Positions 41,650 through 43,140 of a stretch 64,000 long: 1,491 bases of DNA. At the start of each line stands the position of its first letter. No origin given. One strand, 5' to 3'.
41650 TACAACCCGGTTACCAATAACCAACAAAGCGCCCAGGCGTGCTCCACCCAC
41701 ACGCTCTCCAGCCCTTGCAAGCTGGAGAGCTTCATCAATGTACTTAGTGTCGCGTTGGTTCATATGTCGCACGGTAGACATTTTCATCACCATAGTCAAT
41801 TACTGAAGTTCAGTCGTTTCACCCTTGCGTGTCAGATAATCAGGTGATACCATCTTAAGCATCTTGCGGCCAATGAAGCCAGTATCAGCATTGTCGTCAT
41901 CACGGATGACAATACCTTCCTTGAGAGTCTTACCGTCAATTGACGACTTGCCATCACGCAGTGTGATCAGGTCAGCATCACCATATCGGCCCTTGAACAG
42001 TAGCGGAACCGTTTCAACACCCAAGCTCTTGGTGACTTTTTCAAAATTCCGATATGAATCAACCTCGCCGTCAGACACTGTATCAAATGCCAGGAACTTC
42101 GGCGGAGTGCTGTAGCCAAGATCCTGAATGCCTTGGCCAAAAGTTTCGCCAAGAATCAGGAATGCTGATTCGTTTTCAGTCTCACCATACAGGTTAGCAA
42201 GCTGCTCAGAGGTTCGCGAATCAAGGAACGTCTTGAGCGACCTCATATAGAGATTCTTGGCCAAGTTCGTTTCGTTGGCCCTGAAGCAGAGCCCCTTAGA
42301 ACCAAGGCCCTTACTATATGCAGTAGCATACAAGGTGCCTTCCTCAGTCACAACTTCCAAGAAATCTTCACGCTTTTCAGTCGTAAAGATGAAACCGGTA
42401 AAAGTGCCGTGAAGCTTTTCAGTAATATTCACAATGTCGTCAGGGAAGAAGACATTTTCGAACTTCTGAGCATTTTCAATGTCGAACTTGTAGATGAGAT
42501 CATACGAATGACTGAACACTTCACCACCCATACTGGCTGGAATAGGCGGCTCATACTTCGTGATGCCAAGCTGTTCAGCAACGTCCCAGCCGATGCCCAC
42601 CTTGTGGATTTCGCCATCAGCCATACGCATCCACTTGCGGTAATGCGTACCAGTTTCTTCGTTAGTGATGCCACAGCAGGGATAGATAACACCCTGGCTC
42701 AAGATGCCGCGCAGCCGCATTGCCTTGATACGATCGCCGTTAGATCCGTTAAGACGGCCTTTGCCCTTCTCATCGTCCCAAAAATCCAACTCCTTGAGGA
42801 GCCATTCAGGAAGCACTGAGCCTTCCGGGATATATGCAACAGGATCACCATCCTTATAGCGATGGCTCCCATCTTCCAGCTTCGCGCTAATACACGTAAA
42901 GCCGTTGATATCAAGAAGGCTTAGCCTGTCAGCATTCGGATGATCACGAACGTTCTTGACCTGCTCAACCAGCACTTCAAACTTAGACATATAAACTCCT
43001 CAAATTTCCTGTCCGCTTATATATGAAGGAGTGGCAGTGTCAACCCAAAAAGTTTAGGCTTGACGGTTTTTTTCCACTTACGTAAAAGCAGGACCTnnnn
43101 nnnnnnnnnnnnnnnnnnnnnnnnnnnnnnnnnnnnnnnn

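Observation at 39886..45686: RNA-end processing cluster: CYTH, deaminase, tRNA-binding-domain::Rnl2 ligase, kinase-fold protein and Rnl1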

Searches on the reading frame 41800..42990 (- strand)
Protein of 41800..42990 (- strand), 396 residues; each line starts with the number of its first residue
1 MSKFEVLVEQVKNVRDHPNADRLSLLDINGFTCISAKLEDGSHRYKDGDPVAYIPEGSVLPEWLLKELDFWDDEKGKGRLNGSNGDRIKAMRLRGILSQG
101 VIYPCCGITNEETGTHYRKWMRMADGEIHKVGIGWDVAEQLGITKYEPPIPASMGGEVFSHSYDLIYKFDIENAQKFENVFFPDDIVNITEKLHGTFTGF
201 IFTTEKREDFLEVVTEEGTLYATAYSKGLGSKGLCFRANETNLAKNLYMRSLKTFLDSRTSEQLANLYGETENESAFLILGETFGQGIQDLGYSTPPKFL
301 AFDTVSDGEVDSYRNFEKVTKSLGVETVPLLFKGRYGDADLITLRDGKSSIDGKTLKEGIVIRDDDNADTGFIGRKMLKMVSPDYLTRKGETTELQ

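Call 3: search_protein_families(library=pfam, proteins=[window:41800-42990:-], max_evalue=0.1)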
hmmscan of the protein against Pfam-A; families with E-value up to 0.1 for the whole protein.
window:41800-42990:- (396 aa): 2 families
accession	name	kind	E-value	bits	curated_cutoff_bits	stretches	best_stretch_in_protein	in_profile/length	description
PF09414.15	RNA_ligase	-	6.7e-16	59.3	27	1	187-381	3-171/171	RNA ligase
PF21189.3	PHA02142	-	3e-10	40.8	27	1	8-104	4-91/92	PHA02142 OB-fold domain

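Call 4: search_protein_families(library=phrogs, proteins=[window:41800-42990:-], max_evalue=0.01)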
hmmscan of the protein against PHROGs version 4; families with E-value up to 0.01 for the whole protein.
window:41800-42990:- (396 aa): 3 families
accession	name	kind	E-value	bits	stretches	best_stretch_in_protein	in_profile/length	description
phrog_968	-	DNA, RNA and nucleotide metabolism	3.1e-41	142.7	1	4-391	9-394/398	RNA ligase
phrog_548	-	DNA, RNA and nucleotide metabolism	5.1e-11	43.3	1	174-391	20-239/341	RNA ligase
phrog_21682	-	unknown function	0.0052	15.9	1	5-110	44-132/798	-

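Call 10: search_solved_structures(query=window:41800-42990:-, max_evalue=0.01, show_alignments=2)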
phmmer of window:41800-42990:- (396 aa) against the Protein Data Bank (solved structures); distinct sequences matched with E-value up to 0.01: 9.
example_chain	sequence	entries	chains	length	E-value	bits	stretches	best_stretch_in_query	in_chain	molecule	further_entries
6vt1_A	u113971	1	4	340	1.7e-07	33.7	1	20-177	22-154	RNA Ligase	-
5cot_A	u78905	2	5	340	1.8e-07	33.6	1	20-177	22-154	Naegleria gruberi RNA ligase | RNA ligase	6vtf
6vt3_A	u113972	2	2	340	1.8e-07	33.6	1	20-177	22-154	RNA Ligase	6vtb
6vt9_A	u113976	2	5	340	1.8e-07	33.6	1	20-177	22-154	RNA ligase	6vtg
6vt8_A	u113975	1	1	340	1.9e-07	33.5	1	20-177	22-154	RNA Ligase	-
6vt0_A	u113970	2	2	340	2.1e-07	33.4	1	20-177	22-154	RNA Ligase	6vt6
5cou_A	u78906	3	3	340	2.3e-07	33.3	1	20-177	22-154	Naegleria gruberi RNA ligase | RNA ligase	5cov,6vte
6vt4_A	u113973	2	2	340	3.2e-07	32.8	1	20-177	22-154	RNA Ligase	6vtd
6vt5_A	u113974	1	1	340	1.2e-06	30.9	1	20-177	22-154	RNA Ligase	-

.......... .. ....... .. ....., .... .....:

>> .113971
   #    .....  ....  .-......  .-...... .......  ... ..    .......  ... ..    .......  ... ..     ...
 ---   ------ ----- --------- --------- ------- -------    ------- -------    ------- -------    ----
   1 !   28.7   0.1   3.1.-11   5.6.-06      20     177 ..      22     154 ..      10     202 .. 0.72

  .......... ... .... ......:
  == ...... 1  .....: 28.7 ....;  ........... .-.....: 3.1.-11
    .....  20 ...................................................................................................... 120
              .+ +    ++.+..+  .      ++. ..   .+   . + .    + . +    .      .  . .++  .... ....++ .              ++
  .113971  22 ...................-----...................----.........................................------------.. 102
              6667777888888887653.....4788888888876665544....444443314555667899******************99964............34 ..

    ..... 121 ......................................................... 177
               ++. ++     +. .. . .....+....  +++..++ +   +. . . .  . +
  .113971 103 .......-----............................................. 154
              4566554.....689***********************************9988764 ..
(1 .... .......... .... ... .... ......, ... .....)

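Call 33: search_dna_similar(query=window:41800-42990:-, collection=phages, mode=protein, max_rows=30, max_evalue=0.00001)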
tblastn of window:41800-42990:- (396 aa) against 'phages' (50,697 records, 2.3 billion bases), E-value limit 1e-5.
Records with a match: 71; places in all: 71; records where one place covers at least 80% of the query: 31.
Best place of each record, by identity: <60% 71.
By first word of the organism name: Pseudomonas 22; Caulobacter 8; Sinorhizobium 7; uncultured 6; Microbacterium 6; Brevundimonas 5; Burkholderia 4; Caudoviricetes 3; Synechococcus 2; Variovorax 1; and 7 more.
By host as written in the record: - 11; Pseudomonas aeruginosa PAO1 10; Sinorhizobium meliloti 7; Caulobacter vibrioides CB15 6; Pseudomonas aeruginosa 6; Microbacterium paraoxydans NWU1 5; Brevundimonas pondensis LVF1 4; Burkholderia cenocepacia 4; and 14 more.
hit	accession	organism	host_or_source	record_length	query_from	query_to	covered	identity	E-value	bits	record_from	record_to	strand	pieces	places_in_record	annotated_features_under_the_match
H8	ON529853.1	Brevundimonas phage vB_BpoS-Bambus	Brevundimonas pondensis LVF1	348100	1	396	100%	38.5%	5e-73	253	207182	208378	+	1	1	RNA ligase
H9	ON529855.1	Brevundimonas phage vB_BpoS-Domovoi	Brevundimonas pondensis EIF1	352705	1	396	100%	37.3%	4e-69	242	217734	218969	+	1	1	RNA ligase 2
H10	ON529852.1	Brevundimonas phage vB_BpoS-Kabachok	Brevundimonas pondensis LVF1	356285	1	396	100%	37.1%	1e-68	240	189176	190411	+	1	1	RNA ligase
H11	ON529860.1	Brevundimonas phage vB_BpoS-Papperlapapp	Brevundimonas pondensis LVF1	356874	1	396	100%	36.8%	1e-68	241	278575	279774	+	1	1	RNA ligase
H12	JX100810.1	Caulobacter phage CcrColossus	Caulobacter crescentus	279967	1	392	99%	36.9%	1e-59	214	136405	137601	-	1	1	putative RNA ligase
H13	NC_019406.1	Caulobacter phage CcrColossus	Caulobacter crescentus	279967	1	392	99%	36.9%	1e-59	214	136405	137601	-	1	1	RNA ligase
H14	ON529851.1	Brevundimonas phage vB_BpoS-Marchewka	Brevundimonas pondensis LVF1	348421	1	396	100%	36.5%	2e-70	245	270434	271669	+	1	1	RNA ligase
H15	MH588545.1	Caulobacter phage CcrPW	Caulobacter vibrioides CB15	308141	1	392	99%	36.4%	1e-59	214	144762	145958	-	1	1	hypothetical protein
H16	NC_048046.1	Caulobacter phage CcrPW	Caulobacter vibrioides CB15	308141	1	392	99%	36.4%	1e-59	214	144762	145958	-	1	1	RNA ligase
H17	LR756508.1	uncultured phage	metagenomic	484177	1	393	99%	33.7%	2e-50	187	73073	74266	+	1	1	record has no annotation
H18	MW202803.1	Caudoviricetes sp.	Manatee Spring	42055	2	392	99%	30.8%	5e-35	142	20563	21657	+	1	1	RNA ligase | hypothetical protein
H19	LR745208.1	uncultured phage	metagenomic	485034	7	389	97%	30.7%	7e-39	154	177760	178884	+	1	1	record has no annotation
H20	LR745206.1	uncultured phage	metagenomic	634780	1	385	97%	27.4%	6e-20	98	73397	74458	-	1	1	record has no annotation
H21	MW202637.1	Caudoviricetes sp.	Manatee Spring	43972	3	388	97%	27.2%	2e-13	78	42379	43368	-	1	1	RNA ligase | ttudgA-like protein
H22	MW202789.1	Caudoviricetes sp.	Manatee Spring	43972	3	388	97%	27.2%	2e-13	78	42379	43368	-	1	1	RNA ligase | ttudgA-like protein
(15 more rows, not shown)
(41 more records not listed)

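Call 34: get_annotated_region(hit=H8, flank=8000)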
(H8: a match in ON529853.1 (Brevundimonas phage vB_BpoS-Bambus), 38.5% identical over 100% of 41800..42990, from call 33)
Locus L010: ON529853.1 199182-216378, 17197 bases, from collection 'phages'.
description: Brevundimonas phage vB_BpoS-Bambus, complete genome.
organism: Brevundimonas phage vB_BpoS-Bambus (NCBI taxid 2948597)
taxonomy: Viruses; Duplodnaviria; Heunggongvirae; Uroviricota; Caudoviricetes; Dolichocephalovirinae
host: Brevundimonas pondensis LVF1; source: sewage; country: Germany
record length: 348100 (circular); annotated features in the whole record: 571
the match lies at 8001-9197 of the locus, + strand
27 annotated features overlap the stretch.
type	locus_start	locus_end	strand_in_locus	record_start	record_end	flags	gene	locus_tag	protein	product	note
CDS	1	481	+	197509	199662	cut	-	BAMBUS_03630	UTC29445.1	hypothetical protein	-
CDS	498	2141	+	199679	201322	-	-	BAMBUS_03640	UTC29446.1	hypothetical protein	-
CDS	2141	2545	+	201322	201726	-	-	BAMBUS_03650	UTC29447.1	hypothetical protein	-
CDS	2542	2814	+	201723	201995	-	-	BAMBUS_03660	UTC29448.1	hypothetical protein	-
CDS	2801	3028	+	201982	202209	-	-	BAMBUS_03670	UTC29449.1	hypothetical protein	-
CDS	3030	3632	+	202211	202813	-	-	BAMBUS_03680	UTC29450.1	hypothetical protein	-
CDS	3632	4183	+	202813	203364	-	-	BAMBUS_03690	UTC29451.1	hypothetical protein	-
CDS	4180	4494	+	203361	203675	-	-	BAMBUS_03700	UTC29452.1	hypothetical protein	-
CDS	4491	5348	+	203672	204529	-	-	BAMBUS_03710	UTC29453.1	hypothetical protein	-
CDS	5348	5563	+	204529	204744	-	-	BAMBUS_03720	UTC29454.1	hypothetical protein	-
CDS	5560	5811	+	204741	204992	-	-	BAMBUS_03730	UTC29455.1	hypothetical protein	-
CDS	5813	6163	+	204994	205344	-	-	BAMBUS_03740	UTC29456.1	hypothetical protein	-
CDS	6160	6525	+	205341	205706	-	-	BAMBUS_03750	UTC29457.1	hypothetical protein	-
CDS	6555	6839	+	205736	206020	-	-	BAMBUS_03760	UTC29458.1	hypothetical protein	-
CDS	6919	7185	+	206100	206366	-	-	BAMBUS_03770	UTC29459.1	hypothetical protein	-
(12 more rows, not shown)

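Call 35: get_annotated_region(hit=H13, flank=8000)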
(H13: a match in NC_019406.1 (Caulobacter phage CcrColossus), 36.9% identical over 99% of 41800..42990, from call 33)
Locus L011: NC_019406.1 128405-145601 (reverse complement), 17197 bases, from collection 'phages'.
description: Caulobacter phage CcrColossus, complete genome.
organism: Caulobacter phage CcrColossus (NCBI taxid 1211640)
taxonomy: Viruses; Duplodnaviria; Heunggongvirae; Uroviricota; Caudoviricetes; Dolichocephalovirinae; Colossusvirus; Colossusvirus colossus
host: Caulobacter crescentus; source: surface water; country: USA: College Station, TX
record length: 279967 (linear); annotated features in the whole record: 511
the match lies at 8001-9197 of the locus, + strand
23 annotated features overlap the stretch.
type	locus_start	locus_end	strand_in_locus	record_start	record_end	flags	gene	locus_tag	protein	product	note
CDS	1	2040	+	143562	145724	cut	-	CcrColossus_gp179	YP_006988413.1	RIIA lysis inhibitor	-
CDS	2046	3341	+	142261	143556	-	-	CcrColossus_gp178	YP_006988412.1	RIIB lysis inhibitor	-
CDS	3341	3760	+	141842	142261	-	-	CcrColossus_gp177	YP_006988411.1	hypothetical protein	-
CDS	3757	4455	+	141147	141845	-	-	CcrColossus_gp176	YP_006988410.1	hypothetical protein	-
CDS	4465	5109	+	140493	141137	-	-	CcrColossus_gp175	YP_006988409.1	hypothetical protein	-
CDS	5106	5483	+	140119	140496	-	-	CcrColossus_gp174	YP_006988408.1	hypothetical protein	-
CDS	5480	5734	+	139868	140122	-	-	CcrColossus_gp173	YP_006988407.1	hypothetical protein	-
CDS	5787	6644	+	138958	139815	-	-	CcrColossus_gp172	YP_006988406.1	nucleotidyltransferase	-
CDS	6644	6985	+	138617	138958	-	-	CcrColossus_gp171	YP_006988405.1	hypothetical protein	-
CDS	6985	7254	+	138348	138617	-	-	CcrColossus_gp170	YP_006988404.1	hypothetical protein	-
CDS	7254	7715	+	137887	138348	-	-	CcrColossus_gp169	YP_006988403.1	hypothetical protein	similar to T4 30.3-like protein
CDS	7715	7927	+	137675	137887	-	-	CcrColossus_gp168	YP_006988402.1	hypothetical protein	-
CDS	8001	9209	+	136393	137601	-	-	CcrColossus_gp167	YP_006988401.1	RNA ligase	-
CDS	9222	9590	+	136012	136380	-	-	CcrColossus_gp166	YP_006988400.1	hypothetical protein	-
CDS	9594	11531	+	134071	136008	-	-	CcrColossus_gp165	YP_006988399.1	putative DNA helicase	-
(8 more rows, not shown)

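Call 43: search_protein_families(library=ncbifam, proteins=[window:41800-42990:-], max_evalue=0.01)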
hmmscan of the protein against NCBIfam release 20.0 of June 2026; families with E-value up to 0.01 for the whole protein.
window:41800-42990:- (396 aa): 1 family
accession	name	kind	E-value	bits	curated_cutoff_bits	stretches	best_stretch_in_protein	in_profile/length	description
TIGR02306.1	RNA_lig_DRB0094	equivalog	2.1e-48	165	151.15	1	9-388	6-341/341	RNA ligase (ATP)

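Call 63: find_related_loci(query=A2, collection=viral_contigs, flank=10000)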
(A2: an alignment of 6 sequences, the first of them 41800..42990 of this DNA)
Query A2 (396 aa) in viral_contigs; peptide patterns used: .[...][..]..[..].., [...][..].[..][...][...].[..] (x = any residue, [..] = any of these).
225 stretches matched a pattern; 30 encode a relative of the query (tblastn E <= 1e-3); 30 distinct loci.
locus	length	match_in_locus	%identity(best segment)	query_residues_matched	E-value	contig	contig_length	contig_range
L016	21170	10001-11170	42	1-392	5e-93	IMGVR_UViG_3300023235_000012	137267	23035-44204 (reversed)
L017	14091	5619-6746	43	1-388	2e-83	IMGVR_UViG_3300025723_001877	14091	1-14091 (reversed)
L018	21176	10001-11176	41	1-392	3e-78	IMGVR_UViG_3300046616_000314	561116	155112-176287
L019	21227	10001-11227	39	1-394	5e-78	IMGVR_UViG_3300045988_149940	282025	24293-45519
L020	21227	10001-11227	39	1-394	5e-78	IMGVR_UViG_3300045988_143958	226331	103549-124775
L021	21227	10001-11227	38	1-394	8e-77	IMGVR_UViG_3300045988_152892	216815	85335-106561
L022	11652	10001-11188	39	1-396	5e-72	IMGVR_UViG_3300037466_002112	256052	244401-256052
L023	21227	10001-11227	39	1-394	5e-77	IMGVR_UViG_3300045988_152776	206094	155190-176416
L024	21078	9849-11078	37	1-392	2e-65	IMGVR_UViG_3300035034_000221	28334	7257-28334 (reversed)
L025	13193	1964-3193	37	1-392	2e-65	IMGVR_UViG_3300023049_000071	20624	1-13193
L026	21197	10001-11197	37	1-392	4e-63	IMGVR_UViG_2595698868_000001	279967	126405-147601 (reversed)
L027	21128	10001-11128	35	1-392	7e-55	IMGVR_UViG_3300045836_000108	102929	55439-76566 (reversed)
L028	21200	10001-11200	34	1-392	2e-52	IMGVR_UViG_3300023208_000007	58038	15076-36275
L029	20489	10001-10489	41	1-197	5e-37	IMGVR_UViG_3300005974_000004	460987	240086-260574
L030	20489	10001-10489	41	1-197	5e-37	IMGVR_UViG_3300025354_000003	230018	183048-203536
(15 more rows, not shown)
